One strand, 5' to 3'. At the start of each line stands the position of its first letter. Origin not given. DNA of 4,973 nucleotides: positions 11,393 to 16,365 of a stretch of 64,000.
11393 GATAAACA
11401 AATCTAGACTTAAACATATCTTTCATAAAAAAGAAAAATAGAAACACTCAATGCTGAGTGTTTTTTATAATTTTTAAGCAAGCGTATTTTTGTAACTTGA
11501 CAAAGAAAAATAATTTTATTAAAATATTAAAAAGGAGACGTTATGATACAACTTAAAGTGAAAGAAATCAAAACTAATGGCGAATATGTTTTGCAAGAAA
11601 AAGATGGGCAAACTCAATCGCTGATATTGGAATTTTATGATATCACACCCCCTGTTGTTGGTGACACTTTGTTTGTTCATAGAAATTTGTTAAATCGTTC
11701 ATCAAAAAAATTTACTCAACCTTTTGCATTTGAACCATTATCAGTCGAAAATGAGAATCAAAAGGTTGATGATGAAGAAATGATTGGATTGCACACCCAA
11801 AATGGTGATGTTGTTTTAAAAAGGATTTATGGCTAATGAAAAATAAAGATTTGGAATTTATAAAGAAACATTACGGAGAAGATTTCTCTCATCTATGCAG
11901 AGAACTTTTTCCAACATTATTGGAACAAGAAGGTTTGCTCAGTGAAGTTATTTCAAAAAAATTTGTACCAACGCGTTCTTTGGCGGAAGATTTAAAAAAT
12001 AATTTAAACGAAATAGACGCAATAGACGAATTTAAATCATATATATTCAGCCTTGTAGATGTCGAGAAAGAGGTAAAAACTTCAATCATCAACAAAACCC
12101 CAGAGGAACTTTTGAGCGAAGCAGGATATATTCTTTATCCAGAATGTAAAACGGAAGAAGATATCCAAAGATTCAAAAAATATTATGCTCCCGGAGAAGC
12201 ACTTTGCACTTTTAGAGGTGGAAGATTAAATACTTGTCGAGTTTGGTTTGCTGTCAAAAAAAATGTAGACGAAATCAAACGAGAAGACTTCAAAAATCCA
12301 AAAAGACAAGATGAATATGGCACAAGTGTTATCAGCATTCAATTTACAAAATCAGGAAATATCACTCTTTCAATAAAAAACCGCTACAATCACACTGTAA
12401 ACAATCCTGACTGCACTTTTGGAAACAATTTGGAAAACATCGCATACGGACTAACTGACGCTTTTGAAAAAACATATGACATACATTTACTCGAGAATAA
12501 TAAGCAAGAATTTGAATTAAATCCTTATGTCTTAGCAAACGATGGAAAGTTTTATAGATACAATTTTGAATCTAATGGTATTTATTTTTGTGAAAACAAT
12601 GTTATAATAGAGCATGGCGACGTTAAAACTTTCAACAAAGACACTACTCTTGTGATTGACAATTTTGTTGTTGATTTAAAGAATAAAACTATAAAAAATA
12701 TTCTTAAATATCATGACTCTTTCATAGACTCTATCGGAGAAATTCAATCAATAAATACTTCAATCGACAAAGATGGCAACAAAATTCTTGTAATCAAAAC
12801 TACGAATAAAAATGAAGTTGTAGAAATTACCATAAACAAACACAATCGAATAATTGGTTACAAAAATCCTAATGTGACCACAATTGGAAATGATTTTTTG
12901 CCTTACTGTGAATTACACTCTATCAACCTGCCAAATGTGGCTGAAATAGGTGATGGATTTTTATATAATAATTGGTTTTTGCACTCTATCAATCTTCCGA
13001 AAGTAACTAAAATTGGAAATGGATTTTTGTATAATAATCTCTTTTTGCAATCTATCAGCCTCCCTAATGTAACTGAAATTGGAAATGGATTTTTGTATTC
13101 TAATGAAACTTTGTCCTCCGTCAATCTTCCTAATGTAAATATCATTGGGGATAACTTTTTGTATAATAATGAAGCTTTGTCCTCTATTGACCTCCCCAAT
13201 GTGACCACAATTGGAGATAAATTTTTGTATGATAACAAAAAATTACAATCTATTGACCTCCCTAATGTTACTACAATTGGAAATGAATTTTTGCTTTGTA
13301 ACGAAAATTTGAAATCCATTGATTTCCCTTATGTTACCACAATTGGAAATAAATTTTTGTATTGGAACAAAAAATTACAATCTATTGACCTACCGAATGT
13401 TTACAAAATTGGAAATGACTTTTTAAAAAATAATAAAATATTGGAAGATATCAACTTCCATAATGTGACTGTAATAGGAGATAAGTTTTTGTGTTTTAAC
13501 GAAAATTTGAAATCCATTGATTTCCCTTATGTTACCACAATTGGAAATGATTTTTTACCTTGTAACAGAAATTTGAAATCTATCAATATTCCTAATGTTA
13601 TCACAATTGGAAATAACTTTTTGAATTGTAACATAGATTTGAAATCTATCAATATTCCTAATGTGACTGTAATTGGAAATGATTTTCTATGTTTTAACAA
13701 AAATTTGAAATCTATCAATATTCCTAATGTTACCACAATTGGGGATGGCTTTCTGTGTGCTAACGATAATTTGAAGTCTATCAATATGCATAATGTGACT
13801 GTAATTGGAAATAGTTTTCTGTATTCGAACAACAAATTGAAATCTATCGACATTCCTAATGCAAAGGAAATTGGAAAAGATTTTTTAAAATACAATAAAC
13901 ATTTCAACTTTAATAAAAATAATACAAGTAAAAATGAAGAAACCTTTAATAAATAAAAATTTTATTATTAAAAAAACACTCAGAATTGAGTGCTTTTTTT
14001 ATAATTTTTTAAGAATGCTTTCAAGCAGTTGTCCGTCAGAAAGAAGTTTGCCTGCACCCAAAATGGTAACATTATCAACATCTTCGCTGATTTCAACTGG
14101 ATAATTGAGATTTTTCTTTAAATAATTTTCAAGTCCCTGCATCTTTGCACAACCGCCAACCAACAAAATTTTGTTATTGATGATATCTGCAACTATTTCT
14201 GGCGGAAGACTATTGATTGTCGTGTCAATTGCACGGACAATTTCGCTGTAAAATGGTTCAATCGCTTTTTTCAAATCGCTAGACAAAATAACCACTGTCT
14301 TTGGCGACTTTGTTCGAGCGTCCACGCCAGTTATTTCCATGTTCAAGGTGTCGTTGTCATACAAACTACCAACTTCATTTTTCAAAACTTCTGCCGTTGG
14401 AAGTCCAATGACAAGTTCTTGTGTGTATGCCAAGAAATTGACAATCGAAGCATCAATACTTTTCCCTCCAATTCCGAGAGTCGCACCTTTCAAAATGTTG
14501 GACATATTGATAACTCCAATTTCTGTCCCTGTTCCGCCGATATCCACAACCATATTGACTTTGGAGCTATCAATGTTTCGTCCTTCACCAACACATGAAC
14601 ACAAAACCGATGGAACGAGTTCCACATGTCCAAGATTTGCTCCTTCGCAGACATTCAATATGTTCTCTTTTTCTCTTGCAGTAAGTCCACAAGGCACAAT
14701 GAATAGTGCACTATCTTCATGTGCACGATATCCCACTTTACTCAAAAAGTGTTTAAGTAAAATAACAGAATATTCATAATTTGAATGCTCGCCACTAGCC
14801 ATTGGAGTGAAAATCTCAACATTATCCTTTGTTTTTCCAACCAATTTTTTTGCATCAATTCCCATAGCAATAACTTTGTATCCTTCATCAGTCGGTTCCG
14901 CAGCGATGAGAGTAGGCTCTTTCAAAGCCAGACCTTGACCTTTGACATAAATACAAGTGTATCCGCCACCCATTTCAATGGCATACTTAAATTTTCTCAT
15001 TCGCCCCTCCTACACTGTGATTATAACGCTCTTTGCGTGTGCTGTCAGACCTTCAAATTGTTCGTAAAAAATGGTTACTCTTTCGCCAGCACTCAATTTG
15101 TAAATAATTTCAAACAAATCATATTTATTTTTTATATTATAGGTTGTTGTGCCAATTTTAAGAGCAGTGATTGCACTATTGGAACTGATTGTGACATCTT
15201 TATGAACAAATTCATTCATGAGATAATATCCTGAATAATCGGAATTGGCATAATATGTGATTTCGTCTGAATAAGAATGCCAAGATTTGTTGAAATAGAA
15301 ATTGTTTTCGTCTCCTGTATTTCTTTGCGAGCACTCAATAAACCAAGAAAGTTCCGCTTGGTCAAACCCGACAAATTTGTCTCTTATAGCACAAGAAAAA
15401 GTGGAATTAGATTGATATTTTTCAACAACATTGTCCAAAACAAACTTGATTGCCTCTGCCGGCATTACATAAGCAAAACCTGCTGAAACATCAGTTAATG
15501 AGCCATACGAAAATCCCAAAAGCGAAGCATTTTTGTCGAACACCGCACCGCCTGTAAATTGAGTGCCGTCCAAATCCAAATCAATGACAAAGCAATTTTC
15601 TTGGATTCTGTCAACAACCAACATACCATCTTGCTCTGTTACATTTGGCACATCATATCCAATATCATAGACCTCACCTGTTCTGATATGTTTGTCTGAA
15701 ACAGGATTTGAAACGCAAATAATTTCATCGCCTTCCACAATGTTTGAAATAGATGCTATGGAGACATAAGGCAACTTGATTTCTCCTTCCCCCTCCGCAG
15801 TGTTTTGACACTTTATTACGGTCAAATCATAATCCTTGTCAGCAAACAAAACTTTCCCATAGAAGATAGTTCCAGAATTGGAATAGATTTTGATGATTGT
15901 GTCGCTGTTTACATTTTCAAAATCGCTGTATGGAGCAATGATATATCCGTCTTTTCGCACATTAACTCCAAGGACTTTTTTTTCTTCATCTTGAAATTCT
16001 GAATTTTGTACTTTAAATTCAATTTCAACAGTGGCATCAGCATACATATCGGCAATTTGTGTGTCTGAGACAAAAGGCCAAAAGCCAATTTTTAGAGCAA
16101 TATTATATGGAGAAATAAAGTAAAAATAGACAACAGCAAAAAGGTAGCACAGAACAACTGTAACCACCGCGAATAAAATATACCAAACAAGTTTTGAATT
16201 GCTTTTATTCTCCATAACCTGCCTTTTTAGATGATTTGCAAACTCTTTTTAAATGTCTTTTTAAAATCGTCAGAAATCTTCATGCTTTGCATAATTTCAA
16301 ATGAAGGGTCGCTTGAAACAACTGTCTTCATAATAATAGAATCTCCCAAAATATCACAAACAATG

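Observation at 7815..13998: Tandem three-module family: unrecognised export-signal-free head domain fused to a variable LRR solenoid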

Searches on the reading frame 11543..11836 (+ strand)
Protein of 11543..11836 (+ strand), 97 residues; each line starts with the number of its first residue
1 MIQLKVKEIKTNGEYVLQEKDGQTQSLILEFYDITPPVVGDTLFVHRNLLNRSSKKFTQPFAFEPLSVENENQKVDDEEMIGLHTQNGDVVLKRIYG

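Call 3: search_protein_families(library=pfam, proteins=[window:11543-11836:+], max_evalue=1)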
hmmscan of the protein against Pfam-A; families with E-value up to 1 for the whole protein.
window:11543-11836:+ (97 aa): 0 families

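Call 4: search_protein_families(library=ncbifam, proteins=[window:11543-11836:+], max_evalue=1)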
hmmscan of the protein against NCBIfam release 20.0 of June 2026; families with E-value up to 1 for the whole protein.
window:11543-11836:+ (97 aa): 0 families

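Call 5: search_protein_families(library=padloc, proteins=[window:11543-11836:+], max_evalue=1)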
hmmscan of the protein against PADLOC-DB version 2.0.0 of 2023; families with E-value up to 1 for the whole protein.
window:11543-11836:+ (97 aa): 0 families

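Call 15: search_protein_families(library=phrogs, proteins=[window:11543-11836:+], max_evalue=1)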
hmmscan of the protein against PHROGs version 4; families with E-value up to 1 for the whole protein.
window:11543-11836:+ (97 aa): 2 families
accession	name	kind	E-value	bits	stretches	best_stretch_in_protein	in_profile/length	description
phrog_32747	-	unknown function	0.028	15.5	1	76-95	17-36/59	-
phrog_9239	-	tail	0.38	10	1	29-63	204-237/741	tail tubular protein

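Call 31: find_homologous_proteins(query=window:11543-11833:+)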
Query window:11543-11833:+ (97 aa): 1 proteins with E <= 0.001 among 1 candidates.
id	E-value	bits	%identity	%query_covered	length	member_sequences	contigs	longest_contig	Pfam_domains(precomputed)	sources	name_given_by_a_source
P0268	8.5e-57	207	100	100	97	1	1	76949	-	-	-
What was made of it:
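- Tried and rejected: A single-sequence search with the small protein found only itself because of the word prefilter (call 31).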

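Call 34: find_homologous_proteins(query=A5)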
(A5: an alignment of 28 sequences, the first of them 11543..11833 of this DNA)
Query A5 (28 sequences) (97 aa, profile of the alignment): 109 proteins with E <= 0.001 among 853 candidates.
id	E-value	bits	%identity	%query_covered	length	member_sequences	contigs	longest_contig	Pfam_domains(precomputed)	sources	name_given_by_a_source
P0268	1.9e-29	120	100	100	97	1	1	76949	-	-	-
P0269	2.8e-26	110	32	100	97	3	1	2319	-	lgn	-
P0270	5.1e-26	109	44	99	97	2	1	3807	-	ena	-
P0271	1.9e-25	107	45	99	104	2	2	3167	-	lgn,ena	-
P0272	3.5e-25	106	33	100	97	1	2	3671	-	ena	-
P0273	2.1e-21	94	28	97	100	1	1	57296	-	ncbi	-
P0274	2.9e-21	94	32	100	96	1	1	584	-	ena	-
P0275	3.4e-21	93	31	100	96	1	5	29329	-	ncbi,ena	-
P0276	4.2e-21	93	31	100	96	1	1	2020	-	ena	-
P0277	5.0e-21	93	31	100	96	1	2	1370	-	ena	-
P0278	5.8e-21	93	30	100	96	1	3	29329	-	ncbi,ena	-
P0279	8.2e-21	92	32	86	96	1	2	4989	-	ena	-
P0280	8.9e-21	92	32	100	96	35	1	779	-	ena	-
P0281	9.6e-21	92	31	100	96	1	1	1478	-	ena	-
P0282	9.8e-21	92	33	100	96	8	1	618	-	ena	-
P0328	2.1e-16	78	27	89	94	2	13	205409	-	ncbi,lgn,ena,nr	ncbi:MAG: hypothetical protein J6K21_03740 [Bacilli bacterium]|nr:hypothetical protein [Bacilli bact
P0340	3.1e-14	71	32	100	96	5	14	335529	-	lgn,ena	-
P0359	3.4e-10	58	26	92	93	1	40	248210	-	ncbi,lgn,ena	-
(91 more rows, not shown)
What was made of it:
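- Tried and rejected: The profile search was needed (call 34).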

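Call 43: predict_structure(alignment_id=A6)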
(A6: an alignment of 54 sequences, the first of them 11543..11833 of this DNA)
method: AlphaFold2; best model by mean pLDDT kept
length: 97 residues; sequences in the alignment: 54
mean_pLDDT: 90.4   pTM: 0.80
mean pLDDT of the five models: 90.4, 90.2, 89.4, 88.8, 87.2
residues with pLDDT >= 90: 68; 70-90: 22; 50-70: 7; < 50: 0
segments of 3 or more residues with pLDDT < 50: none
pLDDT, mean of each block of 10 residues (from residue 1): 96 95 95 96 93 88 83 74 95 89
secondary structure, 60 per line:
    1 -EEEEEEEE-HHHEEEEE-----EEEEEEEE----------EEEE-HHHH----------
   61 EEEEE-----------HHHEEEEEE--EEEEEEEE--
elements in order: E2-9 E14-18 E24-31 E42-45 H47-50 E61-65 E80-85 E88-95
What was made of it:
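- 11543..11836 (+): Small partner 2 (97 aa), ending ...LKRIYG; its stop overlaps the gene 3 ATG. AF2 model pLDDT 90.4, all-beta (call 43).
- On T7SS substrates or polymorphic toxins (WXG100, LXG): The small partner is modelled as all-beta (call 43).
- On Ubiquitin-like modifiers (small partner): But the model is all-beta with no helix, and the last strand runs to residue 95 of 97 (call 43).
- Its model is confident and all-beta (call 43).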

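Call 46: fold_search(model_id=the predicted structure, library=pdb)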
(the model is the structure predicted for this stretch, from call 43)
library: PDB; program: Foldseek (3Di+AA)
matches with E <= 10: 1332; with E <= 0.001: 0
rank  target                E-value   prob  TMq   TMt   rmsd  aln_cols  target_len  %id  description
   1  3i4o_B                7.7e-02  0.99  0.36  0.50   3.1        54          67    9  Crystal Structure of Translation Initiation Factor 1 from Mycobacterium tuberculosis (released 2010-02-23)
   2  4ql5_B                8.2e-02  0.99  0.37  0.51   3.0        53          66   15  Crystal structure of translation initiation factor IF-1 from Streptococcus pneumoniae TIGR4 (released 2014-07-02)
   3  6zxg_j                8.6e-02  0.99  0.36  0.31   3.5        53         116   13  Cryo-EM structure of a late human pre-40S ribosomal subunit - State H1 (released 2020-12-02)
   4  3i4o_A                9.1e-02  0.99  0.35  0.47   3.2        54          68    9  Crystal Structure of Translation Initiation Factor 1 from Mycobacterium tuberculosis (released 2010-02-23)
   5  3fp9_B                1.1e-01  1.00  0.38  0.27   3.6        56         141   18  Crystal structure of Intern Domain of proteasome-associated ATPase, Mycobacterium tuberculosis (released 2009-10-27)
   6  4ql5_A                1.1e-01  1.00  0.38  0.53   1.9        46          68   15  Crystal structure of translation initiation factor IF-1 from Streptococcus pneumoniae TIGR4 (released 2014-07-02)
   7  3h43_K                1.3e-01  1.00  0.40  0.49   2.2        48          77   12  N-terminal domain of the proteasome-activating nucleotidase of Methanocaldococcus jannaschii (released 2009-06-09)
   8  6h4d                  1.3e-01  0.97  0.37  0.14   9.1        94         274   10  Crystal structure of RsgA from Pseudomonas aeruginosa (released 2019-06-26)
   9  3rlf_B                1.4e-01  0.30  0.30  0.09  10.9       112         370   12  Crystal structure of the maltose-binding protein/maltose transporter complex in an outward-facing conformation bound t (released 2011-08-10)
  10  9u7r_E                1.4e-01  0.96  0.36  0.11  10.1        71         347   11  Substrate-free human 26S proteasome purified by midnolin, 20S proteasome, RPTs and RPN11 part (released 2026-04-01)
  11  7pxd_B                1.5e-01  1.00  0.40  0.09   2.4        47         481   17  Substrate-engaged mycobacterial Proteasome-associated ATPase in complex with open-gate 20S CP - composite map (state B (released 2022-01-19)
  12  3h43_I                1.5e-01  0.99  0.39  0.46   2.4        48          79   12  N-terminal domain of the proteasome-activating nucleotidase of Methanocaldococcus jannaschii (released 2009-06-09)
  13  7boi_W                1.6e-01  1.00  0.36  0.12   1.9        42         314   17  Bacterial 30S ribosomal subunit assembly complex state F (multibody refinement for body domain of 30S ribosome) (released 2021-07-07)
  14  2n3s_MODEL_1_A        1.6e-01  0.97  0.31  0.41   4.3        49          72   14  NMR Assignments and structure of Translation initiation factor IF-1 from Burkholderia thailandensis E264. (released 2015-06-24)
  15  3h43_A                1.7e-01  0.99  0.38  0.48   2.4        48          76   12  N-terminal domain of the proteasome-activating nucleotidase of Methanocaldococcus jannaschii (released 2009-06-09)
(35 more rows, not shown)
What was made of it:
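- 11543..11836 (+): Weak OB-fold similarity (call 46).
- Tried and rejected: Rejected on fold (calls 43, 46).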

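Call 90: find_encoding_contigs(protein=P0359, flank=5000, max_places=2)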
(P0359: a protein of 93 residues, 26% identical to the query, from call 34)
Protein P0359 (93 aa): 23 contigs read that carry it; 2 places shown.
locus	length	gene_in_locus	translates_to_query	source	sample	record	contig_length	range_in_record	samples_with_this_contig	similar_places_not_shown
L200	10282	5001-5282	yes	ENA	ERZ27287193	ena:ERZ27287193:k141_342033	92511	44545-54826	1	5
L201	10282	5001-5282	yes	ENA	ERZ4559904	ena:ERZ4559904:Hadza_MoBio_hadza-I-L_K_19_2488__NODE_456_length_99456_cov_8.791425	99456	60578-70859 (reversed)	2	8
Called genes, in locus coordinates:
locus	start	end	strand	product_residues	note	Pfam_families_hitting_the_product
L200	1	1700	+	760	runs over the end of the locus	PF00005:ABC_tran, PF13304:AAA_21 (faint), PF02687:FtsX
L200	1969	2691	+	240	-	PF01966:HD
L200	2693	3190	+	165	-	-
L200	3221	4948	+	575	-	-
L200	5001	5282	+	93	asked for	-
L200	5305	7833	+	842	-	PF00133:tRNA-synt_1, PF01406:tRNA-synt_1e (faint), PF09334:tRNA-synt_1g, PF13603:tRNA-synt_1_2 (faint), PF09334:tRNA-synt_1g, PF00133:tRNA-synt_1, PF08264:Anticodon_1, PF10458:Val_tRNA-synt_C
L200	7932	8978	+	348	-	-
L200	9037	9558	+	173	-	-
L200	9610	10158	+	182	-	PF01330:RuvA_N, PF14520:HHH_5, PF07499:RuvA_C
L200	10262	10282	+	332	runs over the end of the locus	PF06068:TIP49 (faint), PF05496:RuvB_N, PF00004:AAA, PF07728:AAA_5, PF13173:AAA_14 (weak), PF17864:AAA_lid_4, PF05491:WHD_RuvB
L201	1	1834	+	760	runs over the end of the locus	PF00005:ABC_tran, PF02463:SMC_N (faint), PF13304:AAA_21 (faint), PF02687:FtsX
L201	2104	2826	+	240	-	PF01966:HD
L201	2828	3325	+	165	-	-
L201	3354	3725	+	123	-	-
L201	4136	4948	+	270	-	-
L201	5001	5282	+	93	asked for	-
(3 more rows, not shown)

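Call 91: find_encoding_contigs(protein=P0340, flank=5000, max_places=2)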
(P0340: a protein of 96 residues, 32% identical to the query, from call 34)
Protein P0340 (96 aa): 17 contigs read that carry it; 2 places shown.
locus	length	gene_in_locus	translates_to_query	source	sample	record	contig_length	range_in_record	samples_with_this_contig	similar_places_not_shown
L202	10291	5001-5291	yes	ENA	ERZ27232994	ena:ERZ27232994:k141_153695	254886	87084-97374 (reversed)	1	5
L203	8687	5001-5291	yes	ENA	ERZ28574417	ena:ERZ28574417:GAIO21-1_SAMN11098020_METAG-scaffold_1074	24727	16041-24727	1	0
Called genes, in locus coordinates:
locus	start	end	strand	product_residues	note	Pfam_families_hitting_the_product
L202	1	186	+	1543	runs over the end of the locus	PF01336:tRNA_anti-codon (weak), PF02811:PHP, PF00929:RNase_T, PF07733:DNA_pol3_alpha, PF17657:DNA_pol3_finger, PF14579:HHH_6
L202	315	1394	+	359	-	PF13784:Fic_N, PF02661:Fic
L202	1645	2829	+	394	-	-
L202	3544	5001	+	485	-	-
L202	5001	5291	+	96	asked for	-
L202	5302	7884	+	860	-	PF02739:5_3_exonuc_N, PF01367:5_3_exonuc, PF22619:DNA_polI_exo1, PF00476:DNA_pol_A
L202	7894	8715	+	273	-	PF01149:Fapy_DNA_glyco, PF06831:H2TH, PF06827:zf-FPG_IleRS (weak)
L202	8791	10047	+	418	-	-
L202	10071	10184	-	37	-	-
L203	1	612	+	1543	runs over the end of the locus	PF01336:tRNA_anti-codon (weak), PF02811:PHP, PF00929:RNase_T, PF07733:DNA_pol3_alpha, PF17657:DNA_pol3_finger, PF14579:HHH_6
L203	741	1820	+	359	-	PF13784:Fic_N, PF02661:Fic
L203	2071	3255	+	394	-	-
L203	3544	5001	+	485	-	-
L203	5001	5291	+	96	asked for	-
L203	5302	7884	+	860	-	PF02739:5_3_exonuc_N, PF01367:5_3_exonuc, PF22619:DNA_polI_exo1, PF00476:DNA_pol_A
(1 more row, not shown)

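Call 92: find_encoding_contigs(protein=P0328, flank=5000, max_places=2)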
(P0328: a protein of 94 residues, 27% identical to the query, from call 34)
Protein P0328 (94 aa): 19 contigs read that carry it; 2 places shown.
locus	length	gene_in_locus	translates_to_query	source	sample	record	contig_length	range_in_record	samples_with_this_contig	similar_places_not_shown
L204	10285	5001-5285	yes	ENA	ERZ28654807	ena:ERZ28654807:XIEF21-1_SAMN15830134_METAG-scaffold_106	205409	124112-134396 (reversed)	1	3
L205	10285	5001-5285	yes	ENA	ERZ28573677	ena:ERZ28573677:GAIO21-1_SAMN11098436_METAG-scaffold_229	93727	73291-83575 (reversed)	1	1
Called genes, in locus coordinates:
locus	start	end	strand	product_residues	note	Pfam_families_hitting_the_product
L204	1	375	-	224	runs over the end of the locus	PF00657:Lipase_GDSL, PF13472:Lipase_GDSL_2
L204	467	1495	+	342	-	PF01757:Acyl_transf_3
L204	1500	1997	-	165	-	PF00300:His_Phos_1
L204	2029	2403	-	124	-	PF12670:DUF3792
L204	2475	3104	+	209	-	PF04239:DUF421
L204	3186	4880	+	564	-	PF07963:N_methyl, PF19789:DUF6273 (faint)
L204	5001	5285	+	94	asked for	-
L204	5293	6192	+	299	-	PF00005:ABC_tran, PF13304:AAA_21, PF13732:DrrA1-3_C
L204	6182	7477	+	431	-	PF12698:ABC2_membrane_3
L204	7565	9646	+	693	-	PF27449:LtaS_N, PF00884:Sulfatase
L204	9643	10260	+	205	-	-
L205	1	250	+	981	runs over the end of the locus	PF02463:SMC_N, PF13304:AAA_21 (weak), PF13476:AAA_23, PF13555:AAA_29 (weak), PF06470:SMC_hinge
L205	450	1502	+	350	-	PF00150:Cellulase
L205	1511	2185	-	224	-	PF00657:Lipase_GDSL, PF13472:Lipase_GDSL_2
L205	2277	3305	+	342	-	PF01757:Acyl_transf_3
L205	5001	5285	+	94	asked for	-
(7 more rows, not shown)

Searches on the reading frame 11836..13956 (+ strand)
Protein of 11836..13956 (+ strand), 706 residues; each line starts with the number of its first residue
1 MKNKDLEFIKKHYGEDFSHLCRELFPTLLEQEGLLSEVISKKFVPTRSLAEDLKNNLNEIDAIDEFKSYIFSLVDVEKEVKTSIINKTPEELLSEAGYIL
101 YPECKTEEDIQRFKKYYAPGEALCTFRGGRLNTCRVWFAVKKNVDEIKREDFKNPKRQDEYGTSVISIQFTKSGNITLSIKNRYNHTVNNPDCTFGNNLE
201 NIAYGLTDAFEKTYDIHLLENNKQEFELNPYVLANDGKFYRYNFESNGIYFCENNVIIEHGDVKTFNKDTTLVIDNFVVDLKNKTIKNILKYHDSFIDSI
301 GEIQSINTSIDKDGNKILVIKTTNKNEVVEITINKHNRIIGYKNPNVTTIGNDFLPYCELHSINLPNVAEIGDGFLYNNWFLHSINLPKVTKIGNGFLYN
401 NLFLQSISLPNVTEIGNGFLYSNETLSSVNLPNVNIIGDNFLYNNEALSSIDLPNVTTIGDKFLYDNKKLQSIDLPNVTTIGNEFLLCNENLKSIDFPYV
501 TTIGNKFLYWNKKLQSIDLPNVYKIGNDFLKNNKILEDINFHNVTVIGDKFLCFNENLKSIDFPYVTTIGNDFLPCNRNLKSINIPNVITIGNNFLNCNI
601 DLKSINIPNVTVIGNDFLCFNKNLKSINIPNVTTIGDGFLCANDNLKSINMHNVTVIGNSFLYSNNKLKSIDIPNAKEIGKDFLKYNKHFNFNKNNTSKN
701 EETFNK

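Call 3: search_protein_families(library=pfam, proteins=[window:11836-13956:+], max_evalue=1)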
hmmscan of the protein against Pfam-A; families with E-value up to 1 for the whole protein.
window:11836-13956:+ (706 aa): 1 family
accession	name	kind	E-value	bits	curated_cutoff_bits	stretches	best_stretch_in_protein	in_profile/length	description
PF13306.12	LRR_5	-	4.6e-42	143.3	27.7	4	391-508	1-120/127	BspA type Leucine rich repeat region (6 copies)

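Call 4: search_protein_families(library=ncbifam, proteins=[window:11836-13956:+], max_evalue=1)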
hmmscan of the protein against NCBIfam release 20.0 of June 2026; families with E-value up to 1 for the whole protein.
window:11836-13956:+ (706 aa): 1 family
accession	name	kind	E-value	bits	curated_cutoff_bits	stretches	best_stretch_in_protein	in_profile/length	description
NF053749.1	LplB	equivalog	0.055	13.6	65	0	430-452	21-43/86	lipoate-protein ligase small subunit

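Call 5: search_protein_families(library=padloc, proteins=[window:11836-13956:+], max_evalue=1)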
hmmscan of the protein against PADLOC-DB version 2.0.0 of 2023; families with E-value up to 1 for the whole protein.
window:11836-13956:+ (706 aa): 0 families

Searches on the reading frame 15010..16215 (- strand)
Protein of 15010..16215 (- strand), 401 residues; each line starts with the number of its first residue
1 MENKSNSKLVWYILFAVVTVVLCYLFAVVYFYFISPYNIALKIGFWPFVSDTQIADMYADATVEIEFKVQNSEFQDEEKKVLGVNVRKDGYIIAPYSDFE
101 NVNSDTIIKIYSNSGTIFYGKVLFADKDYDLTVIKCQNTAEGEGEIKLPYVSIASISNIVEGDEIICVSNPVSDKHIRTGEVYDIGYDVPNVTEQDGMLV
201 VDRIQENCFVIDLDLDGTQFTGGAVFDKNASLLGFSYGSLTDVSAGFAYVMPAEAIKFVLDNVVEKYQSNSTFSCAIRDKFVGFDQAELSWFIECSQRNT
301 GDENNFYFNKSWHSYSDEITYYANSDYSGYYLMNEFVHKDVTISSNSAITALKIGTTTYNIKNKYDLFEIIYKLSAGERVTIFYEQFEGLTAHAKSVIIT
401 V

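Call 38: search_protein_families(library=pfam, proteins=[window:15010-16215:-], max_evalue=0.001)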
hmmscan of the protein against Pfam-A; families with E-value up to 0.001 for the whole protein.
window:15010-16215:- (401 aa): 1 family
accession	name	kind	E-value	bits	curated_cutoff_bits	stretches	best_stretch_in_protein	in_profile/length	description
PF13365.12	Trypsin_2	-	5.7e-05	24.3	27.6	1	83-234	3-143/144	Trypsin-like peptidase domain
